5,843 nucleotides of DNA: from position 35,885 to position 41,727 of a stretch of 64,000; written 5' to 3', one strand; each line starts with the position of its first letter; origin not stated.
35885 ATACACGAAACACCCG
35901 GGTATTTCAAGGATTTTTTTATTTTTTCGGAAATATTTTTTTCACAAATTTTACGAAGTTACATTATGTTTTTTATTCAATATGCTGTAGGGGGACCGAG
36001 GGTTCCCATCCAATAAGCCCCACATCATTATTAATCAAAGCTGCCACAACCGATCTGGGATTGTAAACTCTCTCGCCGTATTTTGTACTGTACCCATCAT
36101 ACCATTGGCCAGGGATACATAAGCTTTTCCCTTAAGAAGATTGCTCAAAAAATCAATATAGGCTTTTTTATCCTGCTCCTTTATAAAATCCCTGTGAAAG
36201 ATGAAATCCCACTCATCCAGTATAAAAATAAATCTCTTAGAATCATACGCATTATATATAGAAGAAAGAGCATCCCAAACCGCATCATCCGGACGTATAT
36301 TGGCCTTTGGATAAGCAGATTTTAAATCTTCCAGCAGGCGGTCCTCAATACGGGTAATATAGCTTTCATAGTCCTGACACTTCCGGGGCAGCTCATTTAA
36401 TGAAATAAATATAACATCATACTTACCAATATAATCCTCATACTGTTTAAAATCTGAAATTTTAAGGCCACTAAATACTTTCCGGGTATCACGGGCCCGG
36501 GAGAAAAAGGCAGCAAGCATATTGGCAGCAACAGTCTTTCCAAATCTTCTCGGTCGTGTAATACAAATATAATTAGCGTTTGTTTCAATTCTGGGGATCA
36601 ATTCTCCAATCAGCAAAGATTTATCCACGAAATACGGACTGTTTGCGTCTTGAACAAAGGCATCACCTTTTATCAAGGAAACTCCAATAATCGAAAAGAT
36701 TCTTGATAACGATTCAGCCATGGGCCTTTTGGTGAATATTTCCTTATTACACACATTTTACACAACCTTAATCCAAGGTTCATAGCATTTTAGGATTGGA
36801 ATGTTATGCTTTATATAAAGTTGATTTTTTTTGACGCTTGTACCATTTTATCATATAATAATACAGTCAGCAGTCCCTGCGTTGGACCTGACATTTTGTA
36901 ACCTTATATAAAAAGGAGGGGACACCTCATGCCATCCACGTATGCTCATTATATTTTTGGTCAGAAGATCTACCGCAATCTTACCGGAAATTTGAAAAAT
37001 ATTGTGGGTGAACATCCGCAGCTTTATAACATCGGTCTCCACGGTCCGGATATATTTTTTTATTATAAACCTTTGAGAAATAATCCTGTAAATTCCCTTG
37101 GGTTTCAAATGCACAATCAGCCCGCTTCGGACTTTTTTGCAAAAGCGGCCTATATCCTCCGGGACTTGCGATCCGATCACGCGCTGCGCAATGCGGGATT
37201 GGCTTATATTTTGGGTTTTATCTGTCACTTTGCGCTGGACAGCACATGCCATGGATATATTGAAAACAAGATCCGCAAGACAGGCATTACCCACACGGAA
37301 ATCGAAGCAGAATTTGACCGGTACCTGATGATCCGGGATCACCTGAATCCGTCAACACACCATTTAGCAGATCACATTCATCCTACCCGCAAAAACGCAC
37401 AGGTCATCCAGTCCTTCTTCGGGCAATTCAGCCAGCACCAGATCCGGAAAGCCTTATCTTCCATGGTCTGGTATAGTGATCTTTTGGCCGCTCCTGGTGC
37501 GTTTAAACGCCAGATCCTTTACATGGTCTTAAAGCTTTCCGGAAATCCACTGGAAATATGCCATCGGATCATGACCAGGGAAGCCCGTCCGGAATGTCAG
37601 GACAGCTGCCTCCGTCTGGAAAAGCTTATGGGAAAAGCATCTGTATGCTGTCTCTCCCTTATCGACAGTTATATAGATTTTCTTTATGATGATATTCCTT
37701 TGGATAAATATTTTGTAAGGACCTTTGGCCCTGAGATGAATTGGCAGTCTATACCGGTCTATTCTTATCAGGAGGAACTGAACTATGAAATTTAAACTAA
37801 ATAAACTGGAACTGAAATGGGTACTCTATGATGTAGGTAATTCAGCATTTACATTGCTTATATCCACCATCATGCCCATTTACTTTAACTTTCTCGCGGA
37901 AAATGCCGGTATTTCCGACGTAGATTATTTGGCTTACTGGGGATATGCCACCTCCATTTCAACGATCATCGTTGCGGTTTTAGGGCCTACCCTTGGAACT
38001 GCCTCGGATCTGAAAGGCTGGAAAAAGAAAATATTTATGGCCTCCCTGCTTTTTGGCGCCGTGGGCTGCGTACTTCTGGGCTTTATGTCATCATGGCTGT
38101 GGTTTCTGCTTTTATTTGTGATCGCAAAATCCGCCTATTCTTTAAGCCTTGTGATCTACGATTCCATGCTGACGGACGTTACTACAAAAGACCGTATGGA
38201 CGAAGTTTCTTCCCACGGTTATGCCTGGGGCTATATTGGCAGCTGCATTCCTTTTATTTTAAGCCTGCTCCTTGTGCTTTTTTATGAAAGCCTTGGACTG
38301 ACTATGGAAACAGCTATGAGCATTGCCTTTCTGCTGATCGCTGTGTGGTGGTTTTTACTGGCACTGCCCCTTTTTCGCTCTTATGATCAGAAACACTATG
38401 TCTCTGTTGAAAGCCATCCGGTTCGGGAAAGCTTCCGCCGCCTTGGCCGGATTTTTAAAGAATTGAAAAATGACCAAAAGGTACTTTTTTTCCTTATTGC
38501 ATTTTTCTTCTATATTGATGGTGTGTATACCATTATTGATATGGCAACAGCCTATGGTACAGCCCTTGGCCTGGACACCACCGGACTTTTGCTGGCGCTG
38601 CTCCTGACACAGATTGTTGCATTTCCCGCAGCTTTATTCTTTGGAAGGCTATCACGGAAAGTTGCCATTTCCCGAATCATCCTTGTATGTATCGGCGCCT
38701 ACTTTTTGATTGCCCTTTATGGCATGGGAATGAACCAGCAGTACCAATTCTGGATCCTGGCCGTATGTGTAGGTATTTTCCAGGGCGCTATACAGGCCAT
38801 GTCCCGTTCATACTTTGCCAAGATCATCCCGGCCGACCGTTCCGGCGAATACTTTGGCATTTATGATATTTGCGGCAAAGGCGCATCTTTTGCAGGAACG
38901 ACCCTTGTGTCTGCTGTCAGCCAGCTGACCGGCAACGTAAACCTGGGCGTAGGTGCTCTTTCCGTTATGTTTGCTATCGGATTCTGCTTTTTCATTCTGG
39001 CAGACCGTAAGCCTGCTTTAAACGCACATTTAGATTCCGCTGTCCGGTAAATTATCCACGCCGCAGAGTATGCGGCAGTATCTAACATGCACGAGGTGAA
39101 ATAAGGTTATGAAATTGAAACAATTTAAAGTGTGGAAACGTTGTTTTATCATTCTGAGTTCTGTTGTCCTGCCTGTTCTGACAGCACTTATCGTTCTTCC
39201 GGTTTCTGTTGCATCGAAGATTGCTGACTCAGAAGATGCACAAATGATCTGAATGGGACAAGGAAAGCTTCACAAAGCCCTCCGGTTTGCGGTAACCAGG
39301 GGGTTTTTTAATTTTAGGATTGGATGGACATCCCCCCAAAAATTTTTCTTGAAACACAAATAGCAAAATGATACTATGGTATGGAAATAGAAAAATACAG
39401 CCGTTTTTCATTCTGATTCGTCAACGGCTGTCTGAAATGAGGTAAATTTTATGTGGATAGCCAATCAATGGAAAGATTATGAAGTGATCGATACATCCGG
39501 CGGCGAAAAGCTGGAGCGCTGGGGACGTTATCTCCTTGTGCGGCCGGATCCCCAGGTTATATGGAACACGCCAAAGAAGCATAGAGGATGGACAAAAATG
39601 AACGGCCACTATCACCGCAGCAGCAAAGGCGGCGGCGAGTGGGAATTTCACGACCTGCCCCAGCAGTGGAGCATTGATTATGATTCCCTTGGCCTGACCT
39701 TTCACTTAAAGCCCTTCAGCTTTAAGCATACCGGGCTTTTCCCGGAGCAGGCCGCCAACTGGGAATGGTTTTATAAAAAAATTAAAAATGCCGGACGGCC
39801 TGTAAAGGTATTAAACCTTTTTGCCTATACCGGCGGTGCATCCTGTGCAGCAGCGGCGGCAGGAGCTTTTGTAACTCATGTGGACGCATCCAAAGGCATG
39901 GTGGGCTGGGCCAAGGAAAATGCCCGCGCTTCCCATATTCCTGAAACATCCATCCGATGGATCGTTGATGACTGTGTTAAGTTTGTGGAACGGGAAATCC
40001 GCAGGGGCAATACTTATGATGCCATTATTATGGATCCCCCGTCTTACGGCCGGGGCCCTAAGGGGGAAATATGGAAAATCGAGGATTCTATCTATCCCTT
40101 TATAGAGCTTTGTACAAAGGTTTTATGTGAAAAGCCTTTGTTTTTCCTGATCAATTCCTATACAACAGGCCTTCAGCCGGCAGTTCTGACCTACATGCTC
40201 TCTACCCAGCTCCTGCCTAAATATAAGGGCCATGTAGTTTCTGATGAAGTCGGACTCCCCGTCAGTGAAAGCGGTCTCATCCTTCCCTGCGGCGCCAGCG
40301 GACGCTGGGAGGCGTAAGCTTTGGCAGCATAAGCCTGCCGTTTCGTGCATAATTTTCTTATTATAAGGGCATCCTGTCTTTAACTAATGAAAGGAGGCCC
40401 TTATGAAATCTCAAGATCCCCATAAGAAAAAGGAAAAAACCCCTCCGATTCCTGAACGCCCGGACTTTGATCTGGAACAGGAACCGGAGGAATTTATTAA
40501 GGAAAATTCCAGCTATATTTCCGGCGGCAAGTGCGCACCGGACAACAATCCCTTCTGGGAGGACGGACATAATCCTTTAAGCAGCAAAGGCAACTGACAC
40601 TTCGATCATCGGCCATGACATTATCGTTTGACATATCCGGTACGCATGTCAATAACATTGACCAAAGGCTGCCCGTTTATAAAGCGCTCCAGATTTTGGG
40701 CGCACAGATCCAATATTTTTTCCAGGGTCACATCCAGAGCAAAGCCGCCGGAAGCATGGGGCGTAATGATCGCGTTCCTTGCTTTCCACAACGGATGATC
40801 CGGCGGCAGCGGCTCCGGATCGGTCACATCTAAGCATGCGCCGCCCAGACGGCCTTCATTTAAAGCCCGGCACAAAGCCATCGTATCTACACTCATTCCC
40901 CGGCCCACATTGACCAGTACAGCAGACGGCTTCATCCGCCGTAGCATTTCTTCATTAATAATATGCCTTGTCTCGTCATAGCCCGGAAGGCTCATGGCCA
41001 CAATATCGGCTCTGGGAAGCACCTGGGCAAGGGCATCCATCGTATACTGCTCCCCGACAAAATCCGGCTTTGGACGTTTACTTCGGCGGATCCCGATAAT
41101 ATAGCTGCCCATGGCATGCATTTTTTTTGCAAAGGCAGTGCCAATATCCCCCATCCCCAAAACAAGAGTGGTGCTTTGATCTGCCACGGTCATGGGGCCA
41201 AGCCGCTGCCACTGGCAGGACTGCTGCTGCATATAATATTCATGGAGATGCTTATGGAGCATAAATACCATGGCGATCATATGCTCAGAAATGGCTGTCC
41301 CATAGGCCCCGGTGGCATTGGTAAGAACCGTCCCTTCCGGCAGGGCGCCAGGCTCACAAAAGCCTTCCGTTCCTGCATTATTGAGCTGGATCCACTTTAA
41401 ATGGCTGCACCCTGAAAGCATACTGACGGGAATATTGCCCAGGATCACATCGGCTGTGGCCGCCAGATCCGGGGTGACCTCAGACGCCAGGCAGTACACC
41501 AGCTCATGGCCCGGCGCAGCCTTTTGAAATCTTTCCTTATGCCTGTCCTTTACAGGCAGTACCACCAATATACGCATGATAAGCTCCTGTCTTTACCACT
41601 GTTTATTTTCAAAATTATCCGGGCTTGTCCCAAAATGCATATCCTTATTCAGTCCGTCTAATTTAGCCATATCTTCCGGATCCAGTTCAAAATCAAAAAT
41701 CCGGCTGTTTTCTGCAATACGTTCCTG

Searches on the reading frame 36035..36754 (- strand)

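Call 61: search_protein_families(library=pfam, proteins=[window:36035-36754:-], max_evalue=0.00001)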
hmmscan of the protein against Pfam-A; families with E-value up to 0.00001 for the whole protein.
window:36035-36754:- (239 aa): 1 family
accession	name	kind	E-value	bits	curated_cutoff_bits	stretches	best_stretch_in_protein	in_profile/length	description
PF09820.16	AAA-ATPase_like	-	2.6e-22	80.1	26.1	1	40-208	15-175/201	Predicted AAA-ATPase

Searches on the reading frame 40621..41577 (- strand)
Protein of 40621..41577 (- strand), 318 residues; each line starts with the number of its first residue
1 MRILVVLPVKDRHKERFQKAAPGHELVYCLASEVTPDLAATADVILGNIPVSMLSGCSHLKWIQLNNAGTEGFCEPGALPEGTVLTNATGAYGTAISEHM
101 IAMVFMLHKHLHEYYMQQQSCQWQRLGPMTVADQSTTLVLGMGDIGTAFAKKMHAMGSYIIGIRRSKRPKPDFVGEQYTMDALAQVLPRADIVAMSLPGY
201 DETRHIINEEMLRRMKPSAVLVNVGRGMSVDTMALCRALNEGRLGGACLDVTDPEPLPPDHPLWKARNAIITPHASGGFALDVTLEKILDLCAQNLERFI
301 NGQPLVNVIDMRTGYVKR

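Call 61: search_protein_families(library=pfam, proteins=[window:40621-41577:-], max_evalue=0.00001)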
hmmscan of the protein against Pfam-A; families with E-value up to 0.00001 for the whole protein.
window:40621-41577:- (318 aa): 1 family
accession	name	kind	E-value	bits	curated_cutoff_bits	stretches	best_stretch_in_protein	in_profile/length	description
PF02826.25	2-Hacid_dh_C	-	4.4e-52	176.5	25.1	1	101-275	1-177/178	D-isomer specific 2-hydroxyacid dehydrogenase, NAD binding domain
